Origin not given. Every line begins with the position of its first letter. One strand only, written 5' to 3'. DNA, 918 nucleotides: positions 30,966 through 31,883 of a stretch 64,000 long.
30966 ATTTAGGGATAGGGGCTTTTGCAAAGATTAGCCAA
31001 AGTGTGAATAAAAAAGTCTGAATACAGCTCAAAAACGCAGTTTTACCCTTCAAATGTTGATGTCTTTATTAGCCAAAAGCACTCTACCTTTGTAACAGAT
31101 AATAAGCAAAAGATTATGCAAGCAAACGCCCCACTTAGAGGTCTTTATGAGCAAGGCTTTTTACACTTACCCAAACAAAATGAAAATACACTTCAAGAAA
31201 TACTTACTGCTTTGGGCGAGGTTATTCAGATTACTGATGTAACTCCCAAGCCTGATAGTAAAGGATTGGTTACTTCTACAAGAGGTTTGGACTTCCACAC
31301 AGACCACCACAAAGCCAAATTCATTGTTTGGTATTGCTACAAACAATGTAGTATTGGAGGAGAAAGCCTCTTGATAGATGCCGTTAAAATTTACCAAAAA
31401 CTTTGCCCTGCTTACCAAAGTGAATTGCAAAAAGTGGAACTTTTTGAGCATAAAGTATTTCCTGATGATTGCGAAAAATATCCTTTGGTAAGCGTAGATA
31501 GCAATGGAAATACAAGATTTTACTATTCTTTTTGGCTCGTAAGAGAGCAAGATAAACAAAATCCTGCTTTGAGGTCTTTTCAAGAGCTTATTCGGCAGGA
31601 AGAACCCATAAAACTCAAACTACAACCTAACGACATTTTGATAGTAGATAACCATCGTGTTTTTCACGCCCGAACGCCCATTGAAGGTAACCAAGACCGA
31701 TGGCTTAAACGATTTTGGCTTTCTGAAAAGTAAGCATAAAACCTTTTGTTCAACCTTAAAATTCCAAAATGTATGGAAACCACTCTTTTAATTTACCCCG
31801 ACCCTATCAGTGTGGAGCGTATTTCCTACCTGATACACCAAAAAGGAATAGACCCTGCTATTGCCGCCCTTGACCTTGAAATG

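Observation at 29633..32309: Radical SAM (B12-domain) + miniature TauD/TfdA dioxygenase + GRDP-like protein with a Cys-Trp-His tail: candidate uncharacterised modification system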

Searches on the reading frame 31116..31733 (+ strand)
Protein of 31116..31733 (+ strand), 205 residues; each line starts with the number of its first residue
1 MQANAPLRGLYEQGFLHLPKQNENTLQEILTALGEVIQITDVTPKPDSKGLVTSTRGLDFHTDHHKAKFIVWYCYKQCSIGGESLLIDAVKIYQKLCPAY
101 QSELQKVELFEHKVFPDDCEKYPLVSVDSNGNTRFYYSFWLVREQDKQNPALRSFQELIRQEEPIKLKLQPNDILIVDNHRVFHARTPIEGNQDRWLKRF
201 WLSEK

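Call 3: search_protein_families(library=pfam, proteins=[window:31116-31733:+], max_evalue=0.1)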
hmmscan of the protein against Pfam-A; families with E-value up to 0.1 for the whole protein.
window:31116-31733:+ (205 aa): 3 families
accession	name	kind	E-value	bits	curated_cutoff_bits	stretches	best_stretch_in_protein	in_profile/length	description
PF02668.22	TauD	-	4.3e-20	73.2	27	1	12-201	36-267/267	Taurine catabolism dioxygenase TauD, TfdA family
PF22814.2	WelO5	-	0.0081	16.2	27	1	152-196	214-258/277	Carrier-protein-independent halogenase WelO5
PF21979.2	Hfq_1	-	0.063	13.9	27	0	150-175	2-27/61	Hfq related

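Call 4: search_protein_families(library=ncbifam, proteins=[window:31116-31733:+], max_evalue=0.1)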
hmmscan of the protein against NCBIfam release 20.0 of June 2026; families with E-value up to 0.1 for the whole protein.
window:31116-31733:+ (205 aa): 8 families
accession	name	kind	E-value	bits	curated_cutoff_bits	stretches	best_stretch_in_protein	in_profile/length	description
NF049936.1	TriMthamethphnDioxTmpA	equivalog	5.3e-15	55.1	400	1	22-199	144-346/366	2-trimethylaminoethylphosphonate dioxygenase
TIGR02409.1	carnitine_bodg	equivalog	5.9e-12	45.3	414.75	2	150-198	298-348/366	gamma-butyrobetaine dioxygenase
TIGR02410.1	carnitine_TMLD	equivalog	5.3e-09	36.1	268.3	1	148-192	295-340/362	trimethyllysine dioxygenase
NF043003.1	ClavSyn_CS1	equivalog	1.7e-08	34.3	450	1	164-202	247-288/312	clavaminate synthase Cs1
NF041363.1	GntD_guanitoxin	equivalog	4.8e-08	32.6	345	1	142-200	260-320/341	guanitoxin biosynthesis L-enduracididine beta-hydroxylase GntD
TIGR03946.1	viomycin_VioC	equivalog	7.8e-06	25.2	418.6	1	145-201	252-313/333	arginine beta-hydroxylase, Fe(II)/alpha-ketoglutarate-dependent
NF047718.1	Hfq_rel_Cyano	exception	0.0051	17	52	1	146-175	2-31/64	Hfq-related RNA-binding protein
NF000987.0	PRK00103.2-1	equivalog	0.065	13.6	210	0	79-114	7-42/151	23S rRNA (pseudouridine(1915)-N(3))-methyltransferase RlmH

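Call 26: search_protein_families(library=padloc, proteins=[window:31116-31733:+], max_evalue=0.01)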
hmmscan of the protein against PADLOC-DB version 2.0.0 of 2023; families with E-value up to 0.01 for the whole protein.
window:31116-31733:+ (205 aa): 0 families

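Call 51: search_solved_structures(query=window:31116-31733:+, max_evalue=0.01, show_alignments=2)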
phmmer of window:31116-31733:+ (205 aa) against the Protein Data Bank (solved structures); distinct sequences matched with E-value up to 0.01: 11.
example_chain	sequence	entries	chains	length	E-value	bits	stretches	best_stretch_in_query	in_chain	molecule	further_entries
4bg1_A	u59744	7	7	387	4.2e-08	36.3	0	38-97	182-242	GAMMA-BUTYROBETAINE DIOXYGENASE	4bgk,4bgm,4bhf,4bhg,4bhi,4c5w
3ms5_A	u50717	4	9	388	4.3e-08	36.3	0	38-97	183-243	Gamma-butyrobetaine dioxygenase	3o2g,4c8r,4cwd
3n6w_A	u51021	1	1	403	4.5e-08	36.2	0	38-97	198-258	Gamma-butyrobetaine dioxygenase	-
6npb_A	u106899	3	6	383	1.5e-06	31.3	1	151-199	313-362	TmpA, 2-trimethylaminoethylphosphonate hydroxylase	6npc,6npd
1drt_A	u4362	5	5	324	2.1e-05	27.5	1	164-202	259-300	CLAVAMINATE SYNTHASE 1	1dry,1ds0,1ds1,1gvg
7n7v_A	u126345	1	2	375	2.5e-05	27.2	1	54-203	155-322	Predicted hydroxylase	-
6vwq_A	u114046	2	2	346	6.6e-05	25.9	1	166-202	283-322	Clavaminate synthase 3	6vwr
9yut_A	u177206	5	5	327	0.00076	22.4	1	155-193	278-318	TauD/TfdA-like domain-containing protein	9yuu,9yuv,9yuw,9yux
6daw_A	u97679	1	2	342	0.0035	20.2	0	166-200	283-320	Non-heme iron hydroxylase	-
4ne0_A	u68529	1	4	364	0.0042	20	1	169-202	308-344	L-arginine beta-hydroxylase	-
4m23_A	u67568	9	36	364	0.0042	20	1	169-202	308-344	L-arginine beta-hydroxylase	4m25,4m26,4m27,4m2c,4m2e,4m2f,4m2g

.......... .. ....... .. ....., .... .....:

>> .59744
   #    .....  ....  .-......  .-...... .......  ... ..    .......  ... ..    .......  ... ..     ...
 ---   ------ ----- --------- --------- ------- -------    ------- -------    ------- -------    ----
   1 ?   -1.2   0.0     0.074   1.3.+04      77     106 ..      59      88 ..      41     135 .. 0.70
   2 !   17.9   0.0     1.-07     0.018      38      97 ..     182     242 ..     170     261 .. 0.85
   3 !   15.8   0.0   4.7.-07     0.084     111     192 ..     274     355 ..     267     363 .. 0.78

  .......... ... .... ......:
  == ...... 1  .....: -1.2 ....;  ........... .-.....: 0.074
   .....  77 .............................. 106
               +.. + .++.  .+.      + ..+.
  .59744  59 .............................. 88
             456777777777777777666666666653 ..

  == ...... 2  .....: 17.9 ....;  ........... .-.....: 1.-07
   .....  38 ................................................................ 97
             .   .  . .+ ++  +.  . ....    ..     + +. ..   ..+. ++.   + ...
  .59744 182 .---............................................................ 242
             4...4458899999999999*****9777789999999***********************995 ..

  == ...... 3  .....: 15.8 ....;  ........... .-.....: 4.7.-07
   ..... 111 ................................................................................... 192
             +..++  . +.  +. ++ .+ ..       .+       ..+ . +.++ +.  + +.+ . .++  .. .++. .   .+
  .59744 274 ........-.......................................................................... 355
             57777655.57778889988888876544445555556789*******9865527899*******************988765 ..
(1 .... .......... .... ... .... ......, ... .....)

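Call 61: find_homologous_proteins(query=window:31116-31733:+)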
Query window:31116-31733:+ (205 aa): 202 proteins with E <= 0.001 among 277 candidates; the best 120 are listed.
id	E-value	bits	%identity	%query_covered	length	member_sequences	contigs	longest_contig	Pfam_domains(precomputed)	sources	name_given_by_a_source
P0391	1.9e-133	461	95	100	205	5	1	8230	PF02668.23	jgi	jgi:hypothetical protein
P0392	7.7e-127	439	92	100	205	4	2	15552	PF02668.23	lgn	-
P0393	4.1e-102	358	74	100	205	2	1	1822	PF02668.23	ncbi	ncbi:MAG: TauD/TfdA family dioxygenase [Raineya sp.]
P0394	1.5e-87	311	66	97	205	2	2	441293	PF02668.23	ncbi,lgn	ncbi:MAG: TauD/TfdA family dioxygenase [Flavobacteriales bacterium]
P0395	3.2e-87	310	64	98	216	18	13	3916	PF02668.23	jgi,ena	jgi:pyridoxine 5'-phosphate synthase PdxJ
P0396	5.8e-87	309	64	98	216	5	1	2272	PF02668.23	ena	-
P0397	2.0e-86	307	64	98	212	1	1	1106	PF02668.23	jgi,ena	-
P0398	2.1e-86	307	64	98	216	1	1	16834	PF02668.23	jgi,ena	-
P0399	2.0e-85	304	63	98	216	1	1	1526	PF02668.23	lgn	-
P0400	9.3e-85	302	61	98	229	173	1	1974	PF02668.23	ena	-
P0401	1.3e-84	301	64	94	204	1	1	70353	PF02668.23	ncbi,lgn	-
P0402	1.4e-84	301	64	94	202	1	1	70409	PF02668.23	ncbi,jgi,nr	ncbi:MAG: TauD/TfdA family dioxygenase [Raineya sp.]|jgi:alpha-ketoglutarate-dependent taurine dioxy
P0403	9.6e-84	298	60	99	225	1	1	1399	PF02668.23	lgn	-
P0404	5.1e-83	296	61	99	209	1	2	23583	PF02668.23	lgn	-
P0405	7.7e-83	295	63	93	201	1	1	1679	PF02668.23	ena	-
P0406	7.9e-83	295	63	97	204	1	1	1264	PF02668.23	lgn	-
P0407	9.0e-83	295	61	96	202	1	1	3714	PF02668.23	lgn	-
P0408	1.5e-82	294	60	99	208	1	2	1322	PF02668.23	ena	-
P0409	2.0e-82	294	64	93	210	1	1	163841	PF02668.23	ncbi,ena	-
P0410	2.0e-82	294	62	98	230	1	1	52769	PF02668.23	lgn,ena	-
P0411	2.3e-82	294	62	96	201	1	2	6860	PF02668.23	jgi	jgi:hypothetical protein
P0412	9.2e-82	292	62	97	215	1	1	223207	PF02668.23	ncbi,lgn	-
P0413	9.2e-82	292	63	95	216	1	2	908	PF02668.23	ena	-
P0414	3.4e-81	290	60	99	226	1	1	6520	PF02668.23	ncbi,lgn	-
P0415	1.7e-80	288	60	99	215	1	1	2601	PF02668.23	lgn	-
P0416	1.8e-80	287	62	95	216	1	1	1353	PF02668.23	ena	-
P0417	2.0e-80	287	62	95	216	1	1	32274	PF02668.23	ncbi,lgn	ncbi:MAG: TauD/TfdA family dioxygenase [Bacteroidia bacterium]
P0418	3.6e-80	287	61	95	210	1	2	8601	PF02668.23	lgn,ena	-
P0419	5.8e-80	286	59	98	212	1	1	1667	PF02668.23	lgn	-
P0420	8.3e-80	285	62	95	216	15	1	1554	PF02668.23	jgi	jgi:hypothetical protein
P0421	9.3e-80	285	61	95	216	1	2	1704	PF02668.23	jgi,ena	-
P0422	4.0e-79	283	58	97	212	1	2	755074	PF02668.23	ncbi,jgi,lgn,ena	-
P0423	5.3e-79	283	62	96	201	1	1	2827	PF22814.4,PF02668.23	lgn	-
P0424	6.5e-79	282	59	95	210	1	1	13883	PF02668.23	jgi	jgi:hypothetical protein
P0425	7.9e-79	282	60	96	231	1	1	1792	PF02668.23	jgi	jgi:alpha-ketoglutarate-dependent taurine dioxygenase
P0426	8.1e-79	282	62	95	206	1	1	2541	PF02668.23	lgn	-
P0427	9.2e-79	282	59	97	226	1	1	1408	PF02668.23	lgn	-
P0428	1.5e-78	281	60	95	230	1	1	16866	PF02668.23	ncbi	-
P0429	4.5e-78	280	57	100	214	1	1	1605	PF02668.23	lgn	-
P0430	4.6e-78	280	59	96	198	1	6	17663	PF02668.23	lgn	-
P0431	6.0e-77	276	59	97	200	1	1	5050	PF02668.23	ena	-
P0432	6.2e-77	276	61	95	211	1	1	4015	PF02668.23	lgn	-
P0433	1.3e-76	275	61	95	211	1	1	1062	PF02668.23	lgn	-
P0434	2.0e-76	274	60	98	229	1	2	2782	PF02668.23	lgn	-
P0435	2.1e-76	274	60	95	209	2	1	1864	PF02668.23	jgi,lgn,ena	-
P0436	2.5e-76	274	59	96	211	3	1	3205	PF02668.23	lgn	-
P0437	4.2e-76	273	59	95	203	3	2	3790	PF02668.23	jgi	jgi:hypothetical protein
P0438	7.8e-76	272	59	96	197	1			PF02668.23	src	-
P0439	1.9e-75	271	57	95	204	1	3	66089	PF02668.23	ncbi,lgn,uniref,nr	ncbi:TauD/TfdA family dioxygenase [Flavobacterium sp.]|uniref:TauD/TfdA family dioxygenase n=1 Tax=F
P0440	2.7e-75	271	59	96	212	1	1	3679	PF02668.23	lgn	-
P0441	3.1e-75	270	59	96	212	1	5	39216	PF02668.23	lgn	-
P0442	7.3e-75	269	58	96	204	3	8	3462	PF02668.23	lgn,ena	-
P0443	1.7e-74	268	57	96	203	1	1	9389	PF02668.23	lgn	-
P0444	2.8e-74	267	59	94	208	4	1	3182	PF02668.23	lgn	-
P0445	5.0e-74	266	57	95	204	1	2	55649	PF02668.23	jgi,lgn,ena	jgi:hypothetical protein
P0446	5.1e-74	266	57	96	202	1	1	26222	PF02668.23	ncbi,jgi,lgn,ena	jgi:hypothetical protein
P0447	5.2e-74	266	61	93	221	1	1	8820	PF02668.23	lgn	-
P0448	8.5e-74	266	58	95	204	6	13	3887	PF02668.23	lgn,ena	-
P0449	1.1e-73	265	61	93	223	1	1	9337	PF02668.23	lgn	-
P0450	2.4e-73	264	57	95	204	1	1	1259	PF02668.23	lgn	-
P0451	3.0e-73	264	58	97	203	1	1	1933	PF02668.23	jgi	jgi:hypothetical protein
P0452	3.3e-73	264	56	95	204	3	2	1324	PF02668.23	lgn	-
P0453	3.7e-73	264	55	95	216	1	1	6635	PF02668.23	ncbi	-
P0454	3.8e-73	264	57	95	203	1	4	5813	PF02668.23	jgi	-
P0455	4.2e-73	263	58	95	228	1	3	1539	PF02668.23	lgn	-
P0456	5.1e-73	263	58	96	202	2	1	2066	PF02668.23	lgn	-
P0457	3.1e-72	261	56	95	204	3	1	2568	PF02668.23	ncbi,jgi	jgi:hypothetical protein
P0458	4.0e-72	260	56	95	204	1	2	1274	PF02668.23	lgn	-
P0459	2.9e-71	257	59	95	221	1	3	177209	PF02668.23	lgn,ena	-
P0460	3.3e-71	257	57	97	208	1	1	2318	PF02668.23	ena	-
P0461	3.4e-71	257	57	95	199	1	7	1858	PF02668.23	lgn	-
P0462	3.6e-71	257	55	99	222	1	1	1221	PF02668.23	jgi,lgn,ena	-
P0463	5.4e-71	257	56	96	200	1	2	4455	PF02668.23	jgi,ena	-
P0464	9.8e-71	256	57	97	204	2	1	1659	PF02668.23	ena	-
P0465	4.7e-70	253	56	96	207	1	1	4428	PF02668.23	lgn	-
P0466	2.2e-69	251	59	96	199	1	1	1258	PF02668.23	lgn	-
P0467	4.0e-69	250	57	98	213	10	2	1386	PF02668.23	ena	-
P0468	2.3e-68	248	58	94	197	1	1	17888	PF02668.23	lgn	-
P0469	4.1e-68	247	58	94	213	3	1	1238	PF02668.23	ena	-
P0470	7.5e-68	246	57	97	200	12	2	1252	PF02668.23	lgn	-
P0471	8.6e-68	246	57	99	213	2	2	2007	PF02668.23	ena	-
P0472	1.1e-67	246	58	94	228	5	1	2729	PF02668.23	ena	-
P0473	1.1e-67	246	56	96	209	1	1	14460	PF02668.23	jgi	jgi:alpha-ketoglutarate-dependent taurine dioxygenase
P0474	1.2e-67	246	57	95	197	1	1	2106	PF02668.23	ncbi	-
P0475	1.3e-67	245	56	94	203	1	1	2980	PF02668.23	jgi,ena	-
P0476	1.5e-67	245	57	95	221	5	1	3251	PF02668.23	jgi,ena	-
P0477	2.1e-67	245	57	95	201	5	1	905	PF02668.23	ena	-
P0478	2.7e-67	244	55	94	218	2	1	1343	PF02668.23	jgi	-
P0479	4.7e-67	244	55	94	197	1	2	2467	PF02668.23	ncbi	-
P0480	8.2e-67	243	56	94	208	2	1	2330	PF02668.23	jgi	-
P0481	1.7e-66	242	53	100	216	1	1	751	PF02668.23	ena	-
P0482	1.9e-66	242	54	95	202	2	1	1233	PF02668.23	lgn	-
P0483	2.3e-66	241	55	94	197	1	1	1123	PF02668.23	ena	-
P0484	2.5e-66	241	51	96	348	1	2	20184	PF12844.14,PF02668.23,PF01381.29,PF13560.13,PF13443.13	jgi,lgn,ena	-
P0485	2.7e-66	241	56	98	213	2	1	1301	PF02668.23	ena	-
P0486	6.1e-66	240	56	94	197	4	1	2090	PF02668.23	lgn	-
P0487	1.4e-65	239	53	97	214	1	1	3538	PF02668.23,PF08943.17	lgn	-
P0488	1.6e-65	239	56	93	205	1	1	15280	PF02668.23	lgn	-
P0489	1.6e-65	239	55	95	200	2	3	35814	PF02668.23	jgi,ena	-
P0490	1.5e-64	235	54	95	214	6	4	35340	PF02668.23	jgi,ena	-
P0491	8.4e-64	233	53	95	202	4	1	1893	PF02668.23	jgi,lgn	jgi:hypothetical protein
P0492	1.3e-63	232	54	95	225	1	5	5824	PF02668.23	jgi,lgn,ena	-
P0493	1.4e-63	232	51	96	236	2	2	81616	PF02668.23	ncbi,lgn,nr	ncbi:MAG: TauD/TfdA family dioxygenase [Flavobacteriales bacterium]|nr:TauD/TfdA family dioxygenase 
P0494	1.8e-63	232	54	95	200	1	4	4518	PF02668.23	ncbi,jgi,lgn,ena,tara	tara:strand:- start:1255 stop:1857 length:603 start_codon:yes stop_codon:yes gene_type:complete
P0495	2.2e-63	232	53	95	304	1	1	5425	PF02668.23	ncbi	-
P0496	2.7e-63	231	54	96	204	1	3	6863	PF02668.23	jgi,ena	-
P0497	3.1e-63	231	53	95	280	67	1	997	PF02668.23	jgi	jgi:alpha-ketoglutarate-dependent taurine dioxygenase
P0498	3.5e-63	231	54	93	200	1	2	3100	PF02668.23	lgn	-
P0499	7.8e-63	230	51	96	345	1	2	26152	PF02668.23,PF01381.29,PF13560.13,PF13443.13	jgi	-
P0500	1.1e-62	229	52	94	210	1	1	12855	PF02668.23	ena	-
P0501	2.5e-60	222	52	94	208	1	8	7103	PF02668.23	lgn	-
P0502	2.8e-60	222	51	99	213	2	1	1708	PF02668.23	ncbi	-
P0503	6.0e-60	220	49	100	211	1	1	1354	PF02668.23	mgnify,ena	mgnify:CR=1 FL=1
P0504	6.5e-60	220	51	96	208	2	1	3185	PF02668.23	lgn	-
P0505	1.4e-59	219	51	95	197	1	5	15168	PF02668.23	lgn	-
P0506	2.3e-59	219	50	97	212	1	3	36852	PF02668.23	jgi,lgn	jgi:alpha-ketoglutarate-dependent taurine dioxygenase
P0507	1.9e-58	216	50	94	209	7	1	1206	PF02668.23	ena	-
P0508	1.2e-57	213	51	94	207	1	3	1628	PF02668.23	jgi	jgi:alpha-ketoglutarate-dependent taurine dioxygenase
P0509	1.2e-57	213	49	99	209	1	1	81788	PF02668.23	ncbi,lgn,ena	-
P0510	1.4e-57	213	49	95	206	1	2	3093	PF02668.23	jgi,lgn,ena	-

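Call 63: find_encoding_contigs(protein=P0484, flank=6000, max_places=2)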
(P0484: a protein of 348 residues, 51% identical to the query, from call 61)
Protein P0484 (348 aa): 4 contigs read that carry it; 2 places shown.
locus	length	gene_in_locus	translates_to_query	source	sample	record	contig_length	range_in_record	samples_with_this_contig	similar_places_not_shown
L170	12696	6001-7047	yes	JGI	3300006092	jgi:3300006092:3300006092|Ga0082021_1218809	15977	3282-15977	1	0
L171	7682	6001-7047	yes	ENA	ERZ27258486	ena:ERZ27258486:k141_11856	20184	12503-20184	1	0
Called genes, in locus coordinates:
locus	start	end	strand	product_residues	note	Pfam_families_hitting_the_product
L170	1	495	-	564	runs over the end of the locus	-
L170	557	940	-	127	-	PF03703:bPH_2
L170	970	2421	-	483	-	PF00004:AAA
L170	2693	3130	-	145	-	PF01850:PIN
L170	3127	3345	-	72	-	-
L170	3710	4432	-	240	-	PF00072:Response_reg, PF04397:LytTR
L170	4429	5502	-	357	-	PF06580:His_kinase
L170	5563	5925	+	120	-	-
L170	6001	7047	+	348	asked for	PF12844:HTH_19 (faint), PF01381:HTH_3, PF13443:HTH_26 (weak), PF13560:HTH_31, PF02668:TauD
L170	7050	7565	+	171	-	PF27765:UCP032817-like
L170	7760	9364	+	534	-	PF20030:bpMoxR, PF00158:Sigma54_activat (faint), PF07726:AAA_3 (faint), PF07728:AAA_5, PF17868:AAA_lid_8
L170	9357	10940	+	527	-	PF05762:VWA_CoxE, PF13519:VWA_2, PF13768:VWA_3 (weak)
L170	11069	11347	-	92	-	-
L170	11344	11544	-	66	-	-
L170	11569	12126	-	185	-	PF05685:Uma2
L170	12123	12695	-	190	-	?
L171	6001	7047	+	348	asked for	PF12844:HTH_19 (faint), PF01381:HTH_3, PF13443:HTH_26 (weak), PF13560:HTH_31, PF02668:TauD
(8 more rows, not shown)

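Call 64: find_encoding_contigs(protein=P0499, flank=6000, max_places=1)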
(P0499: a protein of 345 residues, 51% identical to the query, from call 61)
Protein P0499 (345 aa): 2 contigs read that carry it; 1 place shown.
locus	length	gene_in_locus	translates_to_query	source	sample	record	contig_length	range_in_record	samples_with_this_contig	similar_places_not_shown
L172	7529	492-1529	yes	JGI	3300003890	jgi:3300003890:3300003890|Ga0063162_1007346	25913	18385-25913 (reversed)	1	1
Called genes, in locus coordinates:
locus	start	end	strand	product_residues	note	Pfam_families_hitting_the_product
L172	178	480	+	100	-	-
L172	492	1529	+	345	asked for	PF13560:HTH_31, PF01381:HTH_3, PF13443:HTH_26, PF02668:TauD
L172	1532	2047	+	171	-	PF27765:UCP032817-like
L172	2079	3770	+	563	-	PF00158:Sigma54_activat (faint), PF20030:bpMoxR, PF07726:AAA_3 (faint), PF07728:AAA_5, PF17868:AAA_lid_8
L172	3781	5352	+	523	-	PF05762:VWA_CoxE, PF13519:VWA_2, PF13768:VWA_3 (weak)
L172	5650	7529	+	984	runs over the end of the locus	PF00933:Glyco_hydro_3, PF01915:Glyco_hydro_3_C (weak), PF00144:Beta-lactamase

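Call 109: predict_structure(alignment_id=A7)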
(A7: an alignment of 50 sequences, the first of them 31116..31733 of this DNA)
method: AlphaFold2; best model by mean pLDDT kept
length: 205 residues; sequences in the alignment: 50
mean_pLDDT: 90.2   pTM: 0.88
mean pLDDT of the five models: 90.2, 89.8, 89.4, 88.8, 87.9
residues with pLDDT >= 90: 155; 70-90: 35; 50-70: 8; < 50: 7
segments of 3 or more residues with pLDDT < 50: 48-52
pLDDT, mean of each block of 10 residues (from residue 1): 68 96 96 95 64 70 95 95 97 98 95 87 94 90 91 96 97 98 94 90 89
secondary structure, 60 per line:
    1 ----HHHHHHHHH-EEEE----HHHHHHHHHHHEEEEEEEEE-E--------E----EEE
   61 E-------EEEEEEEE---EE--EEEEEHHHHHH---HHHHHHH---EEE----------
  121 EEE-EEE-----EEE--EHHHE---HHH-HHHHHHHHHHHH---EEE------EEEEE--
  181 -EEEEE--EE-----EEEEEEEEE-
elements in order: H5-13 E15-18 H23-33 E34-42 E58-61 E69-76 E84-88 H89-94 H98-104 E108-110 E121-123 E125-127 E133-135 H150-161 E165-167 E174-178 E182-186 E196-204

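Call 112: fold_search(model_id=the predicted structure, library=pdb)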
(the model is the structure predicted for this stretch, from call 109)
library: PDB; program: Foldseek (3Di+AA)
matches with E <= 10: 1457; with E <= 0.001: 258
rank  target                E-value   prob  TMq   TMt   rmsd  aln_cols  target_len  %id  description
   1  6npb_A                7.4e-13  1.00  0.78  0.44   3.7       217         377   23  X-ray crystal structure of TmpA, 2-trimethylaminoethylphosphonate hydroxylase, with Fe and 2OG (released 2019-03-06)
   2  3ms5                  4.1e-12  1.00  0.78  0.44   3.9       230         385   23  Crystal Structure of Human gamma-butyrobetaine,2-oxoglutarate dioxygenase 1 (BBOX1) (released 2010-05-12)
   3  3o2g                  6.1e-12  1.00  0.78  0.44   3.9       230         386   23  Crystal Structure of Human gamma-butyrobetaine,2-oxoglutarate dioxygenase 1 (BBOX1) (released 2010-09-15)
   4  4bgm                  6.1e-12  1.00  0.75  0.43   3.9       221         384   23  Three dimensional structure of human gamma-butyrobetaine hydroxylase in complex with 3-Carboxy-N-(2-fluoroethyl)-N,N-dim (released 2014-03-12)
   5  4bg1                  2.0e-11  1.00  0.74  0.42   4.0       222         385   23  Three dimensional structure of human gamma-butyrobetaine hydroxylase in complex with 1-(3-Carboxypropyl)-1-methylpyrroli (released 2014-03-12)
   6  1vz4_D                1.4e-10  1.00  0.71  0.57   6.2       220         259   17  Fe-Succinate Complex of AtsK (released 2004-11-15)
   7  7n7v_B                1.6e-10  1.00  0.68  0.47   4.1       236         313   20  Crystal structure of TtnM, a Fe(II)-alpha-ketoglutarate-dependent hydroxylase from the tautomycetin biosynthesis pathw (released 2022-07-06)
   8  4oj8_B                2.3e-10  1.00  0.75  0.59   4.4       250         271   18  Crystal structure of carbapenem synthase in complex with (3S,5S)-carbapenam (released 2014-04-02)
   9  1ds0                  2.5e-10  1.00  0.78  0.51   4.9       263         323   21  CRYSTAL STRUCTURE OF CLAVAMINATE SYNTHASE (released 2000-07-06)
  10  6f2a_B                2.6e-10  1.00  0.78  0.52   4.9       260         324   16  Crystal structure of the complex Fe(II)/alpha-ketoglutarate dependent dioxygenase KDO1 with Fe(II)/Lysine (released 2018-11-14)
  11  6npc_B                2.6e-10  1.00  0.71  0.42   4.1       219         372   22  X-ray crystal structure of TmpA, 2-trimethylaminoethylphosphonate hydroxylase, with Fe, 2OG, and 2-trimethylaminoethyl (released 2019-03-06)
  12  1nx8_C                2.8e-10  1.00  0.72  0.61   4.5       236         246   17  Structure of carbapenem synthase (CarC) complexed with N-acetyl proline (released 2003-06-17)
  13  6f2a_A                3.0e-10  1.00  0.77  0.51   4.1       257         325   17  Crystal structure of the complex Fe(II)/alpha-ketoglutarate dependent dioxygenase KDO1 with Fe(II)/Lysine (released 2018-11-14)
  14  6f2e_C                3.0e-10  1.00  0.73  0.48   5.7       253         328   17  Crystal structure of the APO Fe(II)/alpha-ketoglutarate dependent dioxygenase KDO1 (released 2018-11-14)
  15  6f2e_D                3.5e-10  1.00  0.70  0.47   6.2       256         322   16  Crystal structure of the APO Fe(II)/alpha-ketoglutarate dependent dioxygenase KDO1 (released 2018-11-14)
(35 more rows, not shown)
